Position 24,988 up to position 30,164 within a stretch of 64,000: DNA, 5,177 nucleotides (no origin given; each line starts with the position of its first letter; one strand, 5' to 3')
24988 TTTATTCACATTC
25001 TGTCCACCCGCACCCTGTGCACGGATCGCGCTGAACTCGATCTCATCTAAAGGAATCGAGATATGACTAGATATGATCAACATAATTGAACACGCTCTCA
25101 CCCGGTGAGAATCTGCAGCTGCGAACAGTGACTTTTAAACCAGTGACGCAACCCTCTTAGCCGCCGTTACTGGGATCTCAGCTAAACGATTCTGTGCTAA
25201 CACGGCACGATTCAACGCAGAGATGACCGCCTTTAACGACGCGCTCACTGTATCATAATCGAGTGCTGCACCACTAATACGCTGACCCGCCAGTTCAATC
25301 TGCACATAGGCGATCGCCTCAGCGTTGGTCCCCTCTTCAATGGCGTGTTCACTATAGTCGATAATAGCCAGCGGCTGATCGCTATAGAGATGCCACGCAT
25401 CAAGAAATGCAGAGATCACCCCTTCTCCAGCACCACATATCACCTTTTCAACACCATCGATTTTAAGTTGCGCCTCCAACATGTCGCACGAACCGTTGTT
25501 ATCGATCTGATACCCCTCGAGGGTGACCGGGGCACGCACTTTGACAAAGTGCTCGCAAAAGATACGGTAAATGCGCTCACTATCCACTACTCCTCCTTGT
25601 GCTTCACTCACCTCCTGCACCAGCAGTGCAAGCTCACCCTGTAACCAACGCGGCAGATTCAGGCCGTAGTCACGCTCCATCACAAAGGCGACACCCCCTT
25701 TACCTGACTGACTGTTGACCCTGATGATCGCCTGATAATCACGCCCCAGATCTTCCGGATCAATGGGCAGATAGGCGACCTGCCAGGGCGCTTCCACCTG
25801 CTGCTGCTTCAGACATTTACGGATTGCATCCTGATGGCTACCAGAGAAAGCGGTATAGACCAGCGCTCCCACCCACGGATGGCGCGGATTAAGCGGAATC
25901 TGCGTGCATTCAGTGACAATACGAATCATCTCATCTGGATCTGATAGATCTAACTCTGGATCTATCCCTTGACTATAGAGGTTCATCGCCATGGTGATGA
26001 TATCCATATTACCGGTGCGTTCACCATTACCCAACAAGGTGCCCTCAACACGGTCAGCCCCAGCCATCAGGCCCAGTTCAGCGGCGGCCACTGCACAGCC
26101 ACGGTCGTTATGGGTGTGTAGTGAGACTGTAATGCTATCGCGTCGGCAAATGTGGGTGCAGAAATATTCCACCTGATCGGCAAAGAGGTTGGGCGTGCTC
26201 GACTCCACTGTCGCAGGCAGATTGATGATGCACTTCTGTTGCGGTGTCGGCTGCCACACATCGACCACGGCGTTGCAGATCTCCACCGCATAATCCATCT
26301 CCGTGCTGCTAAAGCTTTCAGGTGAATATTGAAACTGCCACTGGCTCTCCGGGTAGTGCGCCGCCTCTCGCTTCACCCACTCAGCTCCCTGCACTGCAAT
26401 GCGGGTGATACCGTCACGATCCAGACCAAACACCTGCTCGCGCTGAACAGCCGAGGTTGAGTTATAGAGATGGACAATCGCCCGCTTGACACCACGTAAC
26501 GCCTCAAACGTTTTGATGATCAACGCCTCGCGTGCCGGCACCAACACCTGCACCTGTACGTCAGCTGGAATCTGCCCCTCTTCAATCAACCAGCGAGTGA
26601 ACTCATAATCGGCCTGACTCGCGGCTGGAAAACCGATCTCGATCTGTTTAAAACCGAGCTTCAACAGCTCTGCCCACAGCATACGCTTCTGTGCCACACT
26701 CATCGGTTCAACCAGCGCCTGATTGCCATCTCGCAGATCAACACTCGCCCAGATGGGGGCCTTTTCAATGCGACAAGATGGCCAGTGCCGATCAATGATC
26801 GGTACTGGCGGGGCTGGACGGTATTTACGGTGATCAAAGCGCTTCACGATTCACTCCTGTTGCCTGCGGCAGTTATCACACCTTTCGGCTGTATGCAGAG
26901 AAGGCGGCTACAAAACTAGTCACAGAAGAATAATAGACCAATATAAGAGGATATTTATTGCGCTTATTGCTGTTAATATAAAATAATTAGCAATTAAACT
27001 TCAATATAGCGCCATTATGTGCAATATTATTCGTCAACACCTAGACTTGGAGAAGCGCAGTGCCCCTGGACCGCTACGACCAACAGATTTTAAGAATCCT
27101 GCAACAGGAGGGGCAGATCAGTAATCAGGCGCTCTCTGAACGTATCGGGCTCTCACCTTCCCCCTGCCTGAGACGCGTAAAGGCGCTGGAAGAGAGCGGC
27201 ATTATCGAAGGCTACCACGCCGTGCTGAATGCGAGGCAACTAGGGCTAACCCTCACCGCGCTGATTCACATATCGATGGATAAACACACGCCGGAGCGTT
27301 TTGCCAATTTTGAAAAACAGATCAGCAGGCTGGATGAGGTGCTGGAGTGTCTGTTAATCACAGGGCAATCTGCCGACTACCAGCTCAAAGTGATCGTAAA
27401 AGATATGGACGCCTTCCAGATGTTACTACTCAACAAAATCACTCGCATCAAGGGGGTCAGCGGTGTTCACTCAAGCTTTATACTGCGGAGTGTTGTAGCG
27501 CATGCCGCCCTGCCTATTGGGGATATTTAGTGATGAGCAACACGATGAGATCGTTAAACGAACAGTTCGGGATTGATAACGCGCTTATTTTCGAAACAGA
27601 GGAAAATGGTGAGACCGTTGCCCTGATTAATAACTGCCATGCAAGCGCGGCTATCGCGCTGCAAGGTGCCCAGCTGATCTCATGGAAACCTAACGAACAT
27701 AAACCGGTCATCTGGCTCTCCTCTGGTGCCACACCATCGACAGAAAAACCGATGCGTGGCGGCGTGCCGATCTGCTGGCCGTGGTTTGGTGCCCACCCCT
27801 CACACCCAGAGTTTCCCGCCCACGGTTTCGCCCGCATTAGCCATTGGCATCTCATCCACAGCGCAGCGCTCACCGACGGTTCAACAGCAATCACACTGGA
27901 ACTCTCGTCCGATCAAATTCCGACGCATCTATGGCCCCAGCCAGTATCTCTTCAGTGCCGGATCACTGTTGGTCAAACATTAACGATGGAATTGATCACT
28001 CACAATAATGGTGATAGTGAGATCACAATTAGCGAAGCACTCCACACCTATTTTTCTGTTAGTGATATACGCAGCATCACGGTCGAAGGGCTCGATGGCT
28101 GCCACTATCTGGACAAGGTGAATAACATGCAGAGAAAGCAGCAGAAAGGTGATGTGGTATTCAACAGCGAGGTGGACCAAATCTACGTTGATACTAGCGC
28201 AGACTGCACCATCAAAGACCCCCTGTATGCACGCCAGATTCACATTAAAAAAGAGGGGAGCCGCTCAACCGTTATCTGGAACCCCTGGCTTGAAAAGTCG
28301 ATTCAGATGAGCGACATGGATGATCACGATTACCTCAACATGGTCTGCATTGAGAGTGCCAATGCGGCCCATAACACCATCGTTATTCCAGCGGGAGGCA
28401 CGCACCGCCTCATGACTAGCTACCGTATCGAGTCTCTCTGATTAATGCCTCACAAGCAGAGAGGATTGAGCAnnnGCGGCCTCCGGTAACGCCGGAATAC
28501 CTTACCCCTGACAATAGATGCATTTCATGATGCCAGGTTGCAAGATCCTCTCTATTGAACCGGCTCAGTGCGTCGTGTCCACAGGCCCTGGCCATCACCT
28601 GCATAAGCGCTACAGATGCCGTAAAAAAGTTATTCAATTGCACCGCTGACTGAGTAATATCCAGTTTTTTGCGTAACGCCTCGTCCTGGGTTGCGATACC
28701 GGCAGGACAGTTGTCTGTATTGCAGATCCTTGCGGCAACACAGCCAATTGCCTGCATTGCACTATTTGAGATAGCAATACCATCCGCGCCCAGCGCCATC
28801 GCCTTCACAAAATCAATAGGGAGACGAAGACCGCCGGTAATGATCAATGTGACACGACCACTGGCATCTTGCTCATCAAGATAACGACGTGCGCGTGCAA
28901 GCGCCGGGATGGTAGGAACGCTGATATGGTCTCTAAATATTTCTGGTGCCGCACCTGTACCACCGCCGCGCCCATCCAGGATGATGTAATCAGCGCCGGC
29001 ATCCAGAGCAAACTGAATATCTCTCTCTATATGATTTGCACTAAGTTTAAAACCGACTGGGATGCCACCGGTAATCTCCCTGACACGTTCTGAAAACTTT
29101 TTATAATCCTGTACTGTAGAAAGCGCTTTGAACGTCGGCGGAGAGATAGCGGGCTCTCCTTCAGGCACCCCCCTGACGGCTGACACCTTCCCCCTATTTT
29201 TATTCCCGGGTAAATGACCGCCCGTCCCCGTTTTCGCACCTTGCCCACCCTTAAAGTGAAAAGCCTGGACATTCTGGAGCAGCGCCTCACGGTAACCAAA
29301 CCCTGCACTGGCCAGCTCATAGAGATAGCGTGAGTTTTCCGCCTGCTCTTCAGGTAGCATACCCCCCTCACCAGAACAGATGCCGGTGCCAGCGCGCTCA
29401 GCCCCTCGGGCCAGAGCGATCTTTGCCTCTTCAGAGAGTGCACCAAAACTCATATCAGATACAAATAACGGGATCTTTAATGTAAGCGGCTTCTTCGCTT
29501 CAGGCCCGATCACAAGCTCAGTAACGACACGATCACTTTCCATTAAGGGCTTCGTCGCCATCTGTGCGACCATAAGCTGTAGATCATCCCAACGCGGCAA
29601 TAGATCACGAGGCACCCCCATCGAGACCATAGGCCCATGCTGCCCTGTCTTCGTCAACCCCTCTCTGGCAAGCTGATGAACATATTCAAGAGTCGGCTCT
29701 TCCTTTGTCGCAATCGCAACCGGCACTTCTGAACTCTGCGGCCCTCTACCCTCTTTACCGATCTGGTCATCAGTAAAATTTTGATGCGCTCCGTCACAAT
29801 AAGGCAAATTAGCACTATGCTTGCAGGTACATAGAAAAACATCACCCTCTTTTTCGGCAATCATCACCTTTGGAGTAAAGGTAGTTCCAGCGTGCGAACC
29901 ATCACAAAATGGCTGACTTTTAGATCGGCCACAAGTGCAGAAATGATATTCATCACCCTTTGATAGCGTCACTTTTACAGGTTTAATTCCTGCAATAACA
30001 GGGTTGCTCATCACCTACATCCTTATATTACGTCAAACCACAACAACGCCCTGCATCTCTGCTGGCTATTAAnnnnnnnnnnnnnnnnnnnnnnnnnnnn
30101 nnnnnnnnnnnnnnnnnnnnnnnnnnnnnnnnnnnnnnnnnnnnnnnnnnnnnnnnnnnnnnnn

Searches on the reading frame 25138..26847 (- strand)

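Call 72: search_protein_families(library=pfam, proteins=[window:25138-26847:-], max_evalue=0.00001)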
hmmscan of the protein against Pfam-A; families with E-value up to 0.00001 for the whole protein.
window:25138-26847:- (570 aa): 3 families
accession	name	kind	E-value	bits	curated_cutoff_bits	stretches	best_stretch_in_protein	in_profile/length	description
PF00682.25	HMGL-like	-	7.4e-65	219.4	29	1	31-303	2-252/260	HMGL-like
PF22615.1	IPMS_D2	-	1.5e-33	115.3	27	1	329-391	2-66/66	Alpha-isopropylmalate synthase, post-catalytic domain-like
PF08502.15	LeuA_dimer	-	7.6e-24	84.5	24.9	1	422-548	3-130/131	LeuA allosteric (dimerisation) domain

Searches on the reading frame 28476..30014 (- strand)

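Call 72: search_protein_families(library=pfam, proteins=[window:28476-30014:-], max_evalue=0.00001)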
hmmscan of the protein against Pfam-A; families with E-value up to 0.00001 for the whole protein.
window:28476-30014:- (513 aa): 3 families
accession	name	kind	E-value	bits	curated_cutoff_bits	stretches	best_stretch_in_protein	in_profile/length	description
PF01645.23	Glu_synthase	-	1.2e-90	304.8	20.4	1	156-479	41-367/369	Conserved region in glutamate synthase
PF09360.15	zf-CDGSH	-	5.7e-19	68.5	29.5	2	17-42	22-48/48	Iron-binding zinc finger CDGSH type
PF01070.24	FMN_dh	-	1.7e-07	31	24.9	0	331-423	230-309/350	FMN-dependent dehydrogenase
